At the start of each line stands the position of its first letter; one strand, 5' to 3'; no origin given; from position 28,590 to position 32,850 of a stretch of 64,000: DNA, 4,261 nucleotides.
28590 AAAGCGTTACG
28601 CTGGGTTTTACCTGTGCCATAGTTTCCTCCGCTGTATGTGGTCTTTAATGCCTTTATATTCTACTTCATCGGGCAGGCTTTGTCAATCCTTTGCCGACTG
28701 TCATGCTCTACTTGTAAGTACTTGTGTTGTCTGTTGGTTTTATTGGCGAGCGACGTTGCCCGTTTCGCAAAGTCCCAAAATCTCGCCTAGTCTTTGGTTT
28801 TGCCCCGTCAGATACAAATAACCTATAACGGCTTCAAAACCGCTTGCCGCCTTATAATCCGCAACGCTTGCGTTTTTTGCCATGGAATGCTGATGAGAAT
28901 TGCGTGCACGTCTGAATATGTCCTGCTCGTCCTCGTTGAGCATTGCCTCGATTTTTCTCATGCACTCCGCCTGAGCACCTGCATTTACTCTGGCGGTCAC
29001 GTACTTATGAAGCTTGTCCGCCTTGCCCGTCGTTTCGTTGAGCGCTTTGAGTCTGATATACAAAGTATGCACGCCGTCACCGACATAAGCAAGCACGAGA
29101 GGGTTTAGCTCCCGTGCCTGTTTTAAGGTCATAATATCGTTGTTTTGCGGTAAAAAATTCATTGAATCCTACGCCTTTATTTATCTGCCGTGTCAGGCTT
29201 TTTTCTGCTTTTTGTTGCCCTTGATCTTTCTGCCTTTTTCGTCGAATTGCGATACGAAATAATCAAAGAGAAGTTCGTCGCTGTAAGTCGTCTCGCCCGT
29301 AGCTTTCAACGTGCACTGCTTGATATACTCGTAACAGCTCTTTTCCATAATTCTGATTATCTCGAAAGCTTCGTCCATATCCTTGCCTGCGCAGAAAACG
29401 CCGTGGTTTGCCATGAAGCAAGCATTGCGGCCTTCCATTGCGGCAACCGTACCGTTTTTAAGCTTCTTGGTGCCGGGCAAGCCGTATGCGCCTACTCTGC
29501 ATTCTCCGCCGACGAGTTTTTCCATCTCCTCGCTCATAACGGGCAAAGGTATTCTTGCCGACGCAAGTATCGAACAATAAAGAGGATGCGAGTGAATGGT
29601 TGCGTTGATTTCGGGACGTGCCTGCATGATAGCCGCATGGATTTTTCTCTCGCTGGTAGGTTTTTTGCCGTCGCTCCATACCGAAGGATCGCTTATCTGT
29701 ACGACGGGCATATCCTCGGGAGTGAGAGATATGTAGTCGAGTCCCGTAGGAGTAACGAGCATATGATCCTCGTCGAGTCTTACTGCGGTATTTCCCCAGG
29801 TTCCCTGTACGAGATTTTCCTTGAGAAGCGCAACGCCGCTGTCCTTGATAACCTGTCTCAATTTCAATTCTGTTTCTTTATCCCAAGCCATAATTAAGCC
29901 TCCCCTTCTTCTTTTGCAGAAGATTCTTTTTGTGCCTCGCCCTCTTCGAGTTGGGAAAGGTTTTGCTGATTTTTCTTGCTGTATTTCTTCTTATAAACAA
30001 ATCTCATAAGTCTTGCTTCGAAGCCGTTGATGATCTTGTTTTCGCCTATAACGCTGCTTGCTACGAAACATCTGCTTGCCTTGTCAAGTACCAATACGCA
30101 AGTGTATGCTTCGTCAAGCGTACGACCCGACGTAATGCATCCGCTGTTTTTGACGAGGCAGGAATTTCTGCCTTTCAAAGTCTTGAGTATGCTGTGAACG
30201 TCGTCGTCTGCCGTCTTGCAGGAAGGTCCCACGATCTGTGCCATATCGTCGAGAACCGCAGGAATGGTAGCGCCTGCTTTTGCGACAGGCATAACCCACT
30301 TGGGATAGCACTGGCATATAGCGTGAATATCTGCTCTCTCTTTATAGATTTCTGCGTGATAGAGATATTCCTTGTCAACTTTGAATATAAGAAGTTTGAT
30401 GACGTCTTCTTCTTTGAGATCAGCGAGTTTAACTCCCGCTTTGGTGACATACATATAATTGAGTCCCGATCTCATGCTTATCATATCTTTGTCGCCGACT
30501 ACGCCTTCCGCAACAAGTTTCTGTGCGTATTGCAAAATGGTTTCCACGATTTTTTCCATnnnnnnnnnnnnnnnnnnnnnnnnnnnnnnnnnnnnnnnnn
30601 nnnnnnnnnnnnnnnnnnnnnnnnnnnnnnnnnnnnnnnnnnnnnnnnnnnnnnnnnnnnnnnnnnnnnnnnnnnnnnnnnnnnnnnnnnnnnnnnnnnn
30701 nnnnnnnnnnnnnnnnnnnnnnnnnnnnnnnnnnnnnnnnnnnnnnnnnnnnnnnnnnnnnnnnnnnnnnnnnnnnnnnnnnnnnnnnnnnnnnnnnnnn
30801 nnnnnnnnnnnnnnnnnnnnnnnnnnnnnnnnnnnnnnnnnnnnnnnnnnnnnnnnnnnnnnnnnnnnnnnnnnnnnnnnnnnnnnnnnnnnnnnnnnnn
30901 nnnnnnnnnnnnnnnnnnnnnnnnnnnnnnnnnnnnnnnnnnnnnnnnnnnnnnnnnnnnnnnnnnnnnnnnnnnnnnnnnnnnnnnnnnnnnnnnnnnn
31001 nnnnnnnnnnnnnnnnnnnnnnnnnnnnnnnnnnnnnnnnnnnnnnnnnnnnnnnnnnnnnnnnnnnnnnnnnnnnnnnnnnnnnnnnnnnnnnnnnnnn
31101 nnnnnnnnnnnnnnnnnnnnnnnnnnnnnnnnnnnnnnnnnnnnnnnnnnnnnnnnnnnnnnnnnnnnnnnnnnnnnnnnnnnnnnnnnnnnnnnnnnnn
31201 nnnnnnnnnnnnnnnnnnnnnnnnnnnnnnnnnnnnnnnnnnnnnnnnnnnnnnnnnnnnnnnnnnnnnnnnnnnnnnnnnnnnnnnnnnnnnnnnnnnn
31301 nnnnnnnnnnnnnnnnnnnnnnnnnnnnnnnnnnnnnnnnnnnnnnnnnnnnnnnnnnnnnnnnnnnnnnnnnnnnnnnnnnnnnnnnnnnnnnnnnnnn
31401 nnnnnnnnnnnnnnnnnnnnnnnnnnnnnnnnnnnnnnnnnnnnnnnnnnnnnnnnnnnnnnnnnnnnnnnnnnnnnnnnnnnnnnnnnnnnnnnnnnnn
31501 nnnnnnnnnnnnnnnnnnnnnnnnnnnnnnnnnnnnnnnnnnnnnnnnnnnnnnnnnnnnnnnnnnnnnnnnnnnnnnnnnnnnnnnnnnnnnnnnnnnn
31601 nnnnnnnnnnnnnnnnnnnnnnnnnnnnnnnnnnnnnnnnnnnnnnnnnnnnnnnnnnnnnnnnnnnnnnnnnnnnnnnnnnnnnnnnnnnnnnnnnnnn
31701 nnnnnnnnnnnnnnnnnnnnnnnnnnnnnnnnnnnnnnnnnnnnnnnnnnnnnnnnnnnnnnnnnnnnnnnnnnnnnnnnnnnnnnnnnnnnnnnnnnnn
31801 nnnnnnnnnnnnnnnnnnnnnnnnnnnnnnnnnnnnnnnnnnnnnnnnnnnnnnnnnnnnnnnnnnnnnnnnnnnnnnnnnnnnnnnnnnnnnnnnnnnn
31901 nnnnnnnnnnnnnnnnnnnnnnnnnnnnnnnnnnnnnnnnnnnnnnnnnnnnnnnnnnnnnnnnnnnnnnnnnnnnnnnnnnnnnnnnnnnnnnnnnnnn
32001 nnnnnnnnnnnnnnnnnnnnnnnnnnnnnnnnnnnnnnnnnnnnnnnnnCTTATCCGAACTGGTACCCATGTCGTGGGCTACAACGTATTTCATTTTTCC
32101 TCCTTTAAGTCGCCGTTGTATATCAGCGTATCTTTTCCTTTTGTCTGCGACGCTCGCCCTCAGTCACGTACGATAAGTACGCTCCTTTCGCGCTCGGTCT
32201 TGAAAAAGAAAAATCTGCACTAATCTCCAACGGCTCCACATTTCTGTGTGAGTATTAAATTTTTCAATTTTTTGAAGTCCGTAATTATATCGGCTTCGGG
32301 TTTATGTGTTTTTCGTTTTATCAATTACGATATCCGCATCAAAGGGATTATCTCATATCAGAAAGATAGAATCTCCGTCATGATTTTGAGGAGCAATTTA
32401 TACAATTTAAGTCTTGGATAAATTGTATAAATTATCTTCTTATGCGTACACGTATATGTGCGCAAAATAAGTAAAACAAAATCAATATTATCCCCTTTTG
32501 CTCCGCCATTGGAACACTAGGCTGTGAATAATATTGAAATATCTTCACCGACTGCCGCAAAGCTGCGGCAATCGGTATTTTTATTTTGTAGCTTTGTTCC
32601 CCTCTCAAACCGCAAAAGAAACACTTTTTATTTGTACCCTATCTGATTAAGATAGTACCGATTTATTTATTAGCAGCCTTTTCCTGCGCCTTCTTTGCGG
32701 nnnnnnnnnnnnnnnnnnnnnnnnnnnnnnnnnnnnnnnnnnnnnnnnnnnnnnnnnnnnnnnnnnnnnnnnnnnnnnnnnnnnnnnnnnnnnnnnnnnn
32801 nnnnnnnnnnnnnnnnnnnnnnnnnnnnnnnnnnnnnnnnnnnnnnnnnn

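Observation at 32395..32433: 39-nt perfect AT-rich hairpin conserved three times, always at the core of the repeat loci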

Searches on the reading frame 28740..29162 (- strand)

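Call 40: search_protein_families(library=pfam, proteins=[window:28740-29162:-], max_evalue=0.00001)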
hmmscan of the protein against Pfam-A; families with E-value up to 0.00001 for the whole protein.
window:28740-29162:- (140 aa): 1 family
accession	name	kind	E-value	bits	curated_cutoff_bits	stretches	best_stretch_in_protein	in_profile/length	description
PF00636.31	Ribonuclease_3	-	3.2e-19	70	27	1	23-121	2-102/102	Ribonuclease III domain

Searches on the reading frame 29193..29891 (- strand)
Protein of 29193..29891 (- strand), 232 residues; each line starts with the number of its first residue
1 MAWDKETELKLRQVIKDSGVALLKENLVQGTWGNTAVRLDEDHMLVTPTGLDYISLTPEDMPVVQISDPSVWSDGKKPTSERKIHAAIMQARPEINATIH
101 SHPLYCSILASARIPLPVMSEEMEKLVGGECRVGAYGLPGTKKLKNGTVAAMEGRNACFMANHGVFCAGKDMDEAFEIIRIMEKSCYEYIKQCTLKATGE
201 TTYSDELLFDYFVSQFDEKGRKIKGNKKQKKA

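Call 41: search_protein_families(library=pfam, proteins=[window:29193-29891:-], max_evalue=0.00001)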
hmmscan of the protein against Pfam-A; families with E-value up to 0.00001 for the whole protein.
window:29193-29891:- (232 aa): 1 family
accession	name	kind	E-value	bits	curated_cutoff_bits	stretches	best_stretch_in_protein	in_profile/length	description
PF00596.27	Aldolase_II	-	3.2e-44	151.4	22.2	1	22-189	10-182/183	Class II Aldolase and Adducin N-terminal domain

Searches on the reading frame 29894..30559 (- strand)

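Call 41: search_protein_families(library=pfam, proteins=[window:29894-30559:-], max_evalue=0.00001)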
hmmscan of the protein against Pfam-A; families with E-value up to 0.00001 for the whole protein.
window:29894-30559:- (221 aa): 1 family
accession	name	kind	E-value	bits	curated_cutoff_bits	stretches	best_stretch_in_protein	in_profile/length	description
PF00596.27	Aldolase_II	-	3.5e-18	66.6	22.2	1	4-164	3-181/183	Class II Aldolase and Adducin N-terminal domain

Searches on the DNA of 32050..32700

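Call 33: search_rna_families(source=window, start=32050, end=32700, threshold=evalue, max_evalue=5)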
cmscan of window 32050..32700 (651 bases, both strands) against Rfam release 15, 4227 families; matches with E-value up to 5: 9.
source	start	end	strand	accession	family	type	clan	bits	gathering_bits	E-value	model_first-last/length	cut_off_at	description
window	32380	32429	+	RF01701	Cyano-1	Gene; sRNA;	-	21.1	41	0.49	1-69/69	no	Cyano-1 RNA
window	32396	32434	+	RF03731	mir-7371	Gene; miRNA;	-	18.8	62.6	1.7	1-59/59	no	mir-7371 microRNA precursor family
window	32381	32546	-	RF02729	JA01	Gene; sRNA;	-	18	111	2.6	1-153/153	no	Aggregatibacter sRNA JA01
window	32400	32495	+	RF01578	RUF1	Gene; sRNA;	-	16.5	70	1.4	1-264/264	no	Plasmodium RNA of unkown function RUF1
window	32396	32476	-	RF01241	SNORA81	Gene; snRNA; snoRNA; HACA-box;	-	16.3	45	1.8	1-179/179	no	Small nucleolar RNA SNORA81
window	32396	32432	-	RF04128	MIR8562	Gene; miRNA;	-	15.4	211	2.9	1-242/242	no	MIR8562 microRNA precursor family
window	32396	32432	+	RF04128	MIR8562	Gene; miRNA;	-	15.4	211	2.9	1-242/242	no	MIR8562 microRNA precursor family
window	32272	32441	-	RF01471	rliB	Gene; sRNA;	-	13.4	40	3.8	1-360/360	no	Listeria sRNA rliB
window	32391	32465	-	RF01447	S_pombe_snR98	Gene; snRNA; snoRNA; HACA-box;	-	11.7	40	4.1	1-212/212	no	small nucleolar RNA snR98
